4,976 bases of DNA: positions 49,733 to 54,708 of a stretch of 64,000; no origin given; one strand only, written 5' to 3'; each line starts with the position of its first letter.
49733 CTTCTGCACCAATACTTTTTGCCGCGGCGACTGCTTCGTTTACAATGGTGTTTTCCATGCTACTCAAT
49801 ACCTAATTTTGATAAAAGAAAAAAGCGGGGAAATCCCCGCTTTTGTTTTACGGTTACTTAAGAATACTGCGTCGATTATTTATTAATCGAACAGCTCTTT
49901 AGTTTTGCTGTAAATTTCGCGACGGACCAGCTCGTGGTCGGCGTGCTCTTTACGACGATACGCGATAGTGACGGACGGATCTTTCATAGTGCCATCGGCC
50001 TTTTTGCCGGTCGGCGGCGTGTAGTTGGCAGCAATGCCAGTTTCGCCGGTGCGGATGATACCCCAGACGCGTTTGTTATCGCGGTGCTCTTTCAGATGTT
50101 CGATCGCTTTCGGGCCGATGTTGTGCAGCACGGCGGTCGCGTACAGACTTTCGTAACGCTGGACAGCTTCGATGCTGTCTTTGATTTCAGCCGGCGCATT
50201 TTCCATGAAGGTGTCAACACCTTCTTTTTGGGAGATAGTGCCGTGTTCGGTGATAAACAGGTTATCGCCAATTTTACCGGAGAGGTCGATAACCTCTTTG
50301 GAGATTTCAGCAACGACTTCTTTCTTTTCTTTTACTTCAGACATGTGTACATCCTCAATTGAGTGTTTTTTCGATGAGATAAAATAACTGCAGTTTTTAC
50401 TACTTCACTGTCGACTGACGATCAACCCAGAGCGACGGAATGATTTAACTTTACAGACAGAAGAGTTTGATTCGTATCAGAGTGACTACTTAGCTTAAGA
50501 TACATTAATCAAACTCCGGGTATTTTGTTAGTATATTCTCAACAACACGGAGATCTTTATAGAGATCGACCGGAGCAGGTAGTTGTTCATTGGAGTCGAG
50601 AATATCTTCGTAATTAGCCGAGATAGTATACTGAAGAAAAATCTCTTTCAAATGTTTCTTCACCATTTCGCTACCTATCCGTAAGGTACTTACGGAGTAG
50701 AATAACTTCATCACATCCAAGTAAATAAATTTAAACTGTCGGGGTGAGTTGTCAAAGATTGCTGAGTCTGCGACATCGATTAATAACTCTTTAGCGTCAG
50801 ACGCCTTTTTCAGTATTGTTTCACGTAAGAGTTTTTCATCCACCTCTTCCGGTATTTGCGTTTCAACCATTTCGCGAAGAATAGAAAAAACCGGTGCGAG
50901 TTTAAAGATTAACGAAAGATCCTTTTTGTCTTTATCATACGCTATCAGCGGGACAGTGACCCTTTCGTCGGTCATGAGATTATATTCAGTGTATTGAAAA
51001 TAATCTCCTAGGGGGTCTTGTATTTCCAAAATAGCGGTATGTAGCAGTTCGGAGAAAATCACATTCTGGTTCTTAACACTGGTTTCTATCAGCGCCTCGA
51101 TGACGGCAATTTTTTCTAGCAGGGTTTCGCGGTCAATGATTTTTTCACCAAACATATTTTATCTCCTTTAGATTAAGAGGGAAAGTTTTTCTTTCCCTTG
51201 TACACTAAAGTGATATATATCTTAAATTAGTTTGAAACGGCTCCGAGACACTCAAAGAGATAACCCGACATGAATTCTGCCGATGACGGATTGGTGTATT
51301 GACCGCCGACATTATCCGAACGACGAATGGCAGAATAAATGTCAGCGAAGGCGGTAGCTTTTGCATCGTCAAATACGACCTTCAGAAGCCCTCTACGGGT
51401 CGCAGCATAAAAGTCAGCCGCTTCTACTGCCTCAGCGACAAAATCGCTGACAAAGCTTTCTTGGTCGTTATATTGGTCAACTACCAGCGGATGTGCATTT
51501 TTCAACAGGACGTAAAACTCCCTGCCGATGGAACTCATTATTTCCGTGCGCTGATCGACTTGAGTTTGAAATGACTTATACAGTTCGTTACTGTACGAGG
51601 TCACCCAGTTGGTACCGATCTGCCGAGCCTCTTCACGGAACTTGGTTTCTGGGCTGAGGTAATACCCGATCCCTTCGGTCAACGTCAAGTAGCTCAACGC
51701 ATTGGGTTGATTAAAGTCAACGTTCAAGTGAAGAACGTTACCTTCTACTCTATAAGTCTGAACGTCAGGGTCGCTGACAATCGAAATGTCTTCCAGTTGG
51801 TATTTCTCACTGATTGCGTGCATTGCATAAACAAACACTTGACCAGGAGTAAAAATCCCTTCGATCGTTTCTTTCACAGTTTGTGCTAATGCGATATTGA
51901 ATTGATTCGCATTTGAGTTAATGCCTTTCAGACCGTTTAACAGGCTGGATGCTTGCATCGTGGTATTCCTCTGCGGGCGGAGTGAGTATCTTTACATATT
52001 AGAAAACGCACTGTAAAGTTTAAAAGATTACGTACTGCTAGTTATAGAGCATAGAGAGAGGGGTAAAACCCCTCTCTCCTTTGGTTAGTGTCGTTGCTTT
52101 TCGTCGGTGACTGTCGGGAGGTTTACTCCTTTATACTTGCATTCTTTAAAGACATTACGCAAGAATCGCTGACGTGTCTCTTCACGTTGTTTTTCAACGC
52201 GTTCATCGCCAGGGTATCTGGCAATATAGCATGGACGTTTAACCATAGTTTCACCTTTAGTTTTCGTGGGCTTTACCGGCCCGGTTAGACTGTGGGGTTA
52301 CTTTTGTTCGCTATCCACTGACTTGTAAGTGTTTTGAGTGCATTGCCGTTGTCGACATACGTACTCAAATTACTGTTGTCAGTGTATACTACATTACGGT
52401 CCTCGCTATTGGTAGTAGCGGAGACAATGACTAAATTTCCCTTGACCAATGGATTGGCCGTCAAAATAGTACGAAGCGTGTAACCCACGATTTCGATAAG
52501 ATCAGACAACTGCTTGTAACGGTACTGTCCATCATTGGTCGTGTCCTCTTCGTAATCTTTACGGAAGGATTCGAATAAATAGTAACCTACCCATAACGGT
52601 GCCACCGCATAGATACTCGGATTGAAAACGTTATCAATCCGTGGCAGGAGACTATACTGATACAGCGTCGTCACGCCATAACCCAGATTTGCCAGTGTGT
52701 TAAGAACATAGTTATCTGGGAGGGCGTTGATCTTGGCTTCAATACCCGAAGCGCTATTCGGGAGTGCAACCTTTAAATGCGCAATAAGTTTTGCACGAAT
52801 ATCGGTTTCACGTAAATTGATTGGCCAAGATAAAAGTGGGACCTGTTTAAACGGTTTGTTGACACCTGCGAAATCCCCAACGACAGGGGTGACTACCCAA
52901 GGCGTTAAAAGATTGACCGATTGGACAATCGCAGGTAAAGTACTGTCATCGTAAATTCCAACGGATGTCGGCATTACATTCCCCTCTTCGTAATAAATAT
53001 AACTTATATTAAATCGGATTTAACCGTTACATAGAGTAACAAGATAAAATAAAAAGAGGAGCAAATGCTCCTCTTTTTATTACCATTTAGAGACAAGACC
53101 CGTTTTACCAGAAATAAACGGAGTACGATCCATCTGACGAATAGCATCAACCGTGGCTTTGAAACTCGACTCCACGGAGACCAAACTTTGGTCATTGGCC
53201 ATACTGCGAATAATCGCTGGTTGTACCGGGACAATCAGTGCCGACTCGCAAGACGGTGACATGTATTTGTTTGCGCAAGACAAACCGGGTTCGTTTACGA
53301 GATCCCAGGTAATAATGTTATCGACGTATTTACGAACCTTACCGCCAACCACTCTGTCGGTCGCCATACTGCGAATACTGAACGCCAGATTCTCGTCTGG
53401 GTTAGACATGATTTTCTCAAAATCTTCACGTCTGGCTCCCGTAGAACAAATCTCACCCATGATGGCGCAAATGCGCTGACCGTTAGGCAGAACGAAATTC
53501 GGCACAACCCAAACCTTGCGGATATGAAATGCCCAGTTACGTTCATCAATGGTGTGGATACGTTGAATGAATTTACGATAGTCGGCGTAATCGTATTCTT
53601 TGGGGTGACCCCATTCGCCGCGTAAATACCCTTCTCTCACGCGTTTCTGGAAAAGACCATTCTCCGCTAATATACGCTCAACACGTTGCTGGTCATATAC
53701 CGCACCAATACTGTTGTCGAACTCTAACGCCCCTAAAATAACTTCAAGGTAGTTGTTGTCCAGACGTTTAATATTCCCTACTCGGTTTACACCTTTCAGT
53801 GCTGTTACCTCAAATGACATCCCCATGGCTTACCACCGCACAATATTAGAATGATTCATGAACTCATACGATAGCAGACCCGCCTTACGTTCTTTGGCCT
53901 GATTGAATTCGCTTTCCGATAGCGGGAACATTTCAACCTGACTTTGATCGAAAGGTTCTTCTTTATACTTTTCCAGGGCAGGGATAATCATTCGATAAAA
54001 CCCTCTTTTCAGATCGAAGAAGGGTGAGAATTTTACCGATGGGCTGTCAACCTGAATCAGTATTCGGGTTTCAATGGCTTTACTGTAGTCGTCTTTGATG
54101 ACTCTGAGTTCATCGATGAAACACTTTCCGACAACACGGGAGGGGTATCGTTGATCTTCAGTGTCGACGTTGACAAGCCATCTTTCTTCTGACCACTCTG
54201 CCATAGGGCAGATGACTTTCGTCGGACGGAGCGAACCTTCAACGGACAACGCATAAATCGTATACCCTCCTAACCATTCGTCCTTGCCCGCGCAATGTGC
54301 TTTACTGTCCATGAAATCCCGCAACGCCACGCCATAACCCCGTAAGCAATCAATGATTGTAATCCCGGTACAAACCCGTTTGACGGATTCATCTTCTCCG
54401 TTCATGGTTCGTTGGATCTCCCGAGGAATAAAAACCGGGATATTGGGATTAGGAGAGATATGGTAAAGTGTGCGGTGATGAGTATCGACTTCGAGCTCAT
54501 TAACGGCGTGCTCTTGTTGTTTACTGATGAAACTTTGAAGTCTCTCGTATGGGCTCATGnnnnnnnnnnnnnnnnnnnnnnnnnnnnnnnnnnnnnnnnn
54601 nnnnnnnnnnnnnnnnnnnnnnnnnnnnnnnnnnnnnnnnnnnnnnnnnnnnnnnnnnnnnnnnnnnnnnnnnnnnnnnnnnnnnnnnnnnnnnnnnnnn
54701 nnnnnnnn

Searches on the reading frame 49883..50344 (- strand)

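Call 62: search_protein_families(library=phrogs, proteins=[window:49883-50344:-], max_evalue=0.001)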
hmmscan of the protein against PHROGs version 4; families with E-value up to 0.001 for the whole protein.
window:49883-50344:- (153 aa): 1 family
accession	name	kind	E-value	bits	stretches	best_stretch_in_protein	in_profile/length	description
phrog_9746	-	unknown function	9e-32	111.2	1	1-150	1-149/153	-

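Call 63: search_protein_families(library=pfam, proteins=[window:49883-50344:-], max_evalue=0.001)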
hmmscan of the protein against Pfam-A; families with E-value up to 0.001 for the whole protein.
window:49883-50344:- (153 aa): 0 families

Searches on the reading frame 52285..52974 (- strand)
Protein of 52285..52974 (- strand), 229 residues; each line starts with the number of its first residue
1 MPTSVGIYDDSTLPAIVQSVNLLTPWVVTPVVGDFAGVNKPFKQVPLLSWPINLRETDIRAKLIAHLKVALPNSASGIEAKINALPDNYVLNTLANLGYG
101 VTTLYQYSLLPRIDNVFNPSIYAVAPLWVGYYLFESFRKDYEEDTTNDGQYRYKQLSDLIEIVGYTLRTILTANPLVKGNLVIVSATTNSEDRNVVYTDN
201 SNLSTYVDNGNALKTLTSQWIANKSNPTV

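Call 12: search_protein_families(library=pfam, proteins=[window:52285-52974:-], max_evalue=0.01)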
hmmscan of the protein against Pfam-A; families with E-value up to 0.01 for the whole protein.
window:52285-52974:- (229 aa): 0 families

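Call 13: search_protein_families(library=phrogs, proteins=[window:52285-52974:-], max_evalue=0.001)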
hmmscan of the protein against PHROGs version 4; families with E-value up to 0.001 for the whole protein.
window:52285-52974:- (229 aa): 1 family
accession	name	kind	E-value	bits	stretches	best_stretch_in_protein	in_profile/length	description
phrog_36339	-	unknown function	9.9e-62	209.3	1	4-229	9-236/236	-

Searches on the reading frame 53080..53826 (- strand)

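Call 12: search_protein_families(library=pfam, proteins=[window:53080-53826:-], max_evalue=0.01)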
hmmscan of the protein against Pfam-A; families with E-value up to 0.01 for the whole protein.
window:53080-53826:- (248 aa): 1 family
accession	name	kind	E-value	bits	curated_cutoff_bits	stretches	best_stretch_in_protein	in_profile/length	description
PF20034.4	Peptidase_S80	-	1.3e-62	211.5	23.4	1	5-221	1-222/229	Peptidase S80 family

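Call 13: search_protein_families(library=phrogs, proteins=[window:53080-53826:-], max_evalue=0.001)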
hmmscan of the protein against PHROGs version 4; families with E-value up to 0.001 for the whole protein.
window:53080-53826:- (248 aa): 2 families
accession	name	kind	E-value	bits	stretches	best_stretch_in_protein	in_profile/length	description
phrog_3014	-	head and packaging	1.2e-69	235.5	1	2-231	4-249/266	head maturation protease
phrog_7478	-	head and packaging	1.6e-08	35.1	1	49-179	30-146/147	head maturation protease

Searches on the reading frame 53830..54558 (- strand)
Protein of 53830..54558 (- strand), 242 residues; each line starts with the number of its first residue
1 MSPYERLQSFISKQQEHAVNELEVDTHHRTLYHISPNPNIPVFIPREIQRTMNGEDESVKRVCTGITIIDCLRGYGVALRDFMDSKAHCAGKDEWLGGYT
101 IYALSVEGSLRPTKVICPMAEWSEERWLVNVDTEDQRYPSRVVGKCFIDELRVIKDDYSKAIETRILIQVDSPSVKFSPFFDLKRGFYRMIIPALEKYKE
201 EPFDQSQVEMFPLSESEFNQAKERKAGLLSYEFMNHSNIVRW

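Call 12: search_protein_families(library=pfam, proteins=[window:53830-54558:-], max_evalue=0.01)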
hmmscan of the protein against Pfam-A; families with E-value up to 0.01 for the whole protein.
window:53830-54558:- (242 aa): 0 families

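Call 13: search_protein_families(library=phrogs, proteins=[window:53830-54558:-], max_evalue=0.001)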
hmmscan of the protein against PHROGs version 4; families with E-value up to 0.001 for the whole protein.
window:53830-54558:- (242 aa): 1 family
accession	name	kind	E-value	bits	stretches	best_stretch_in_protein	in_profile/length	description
phrog_5043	-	unknown function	3.3e-38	132.5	1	6-200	7-182/207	-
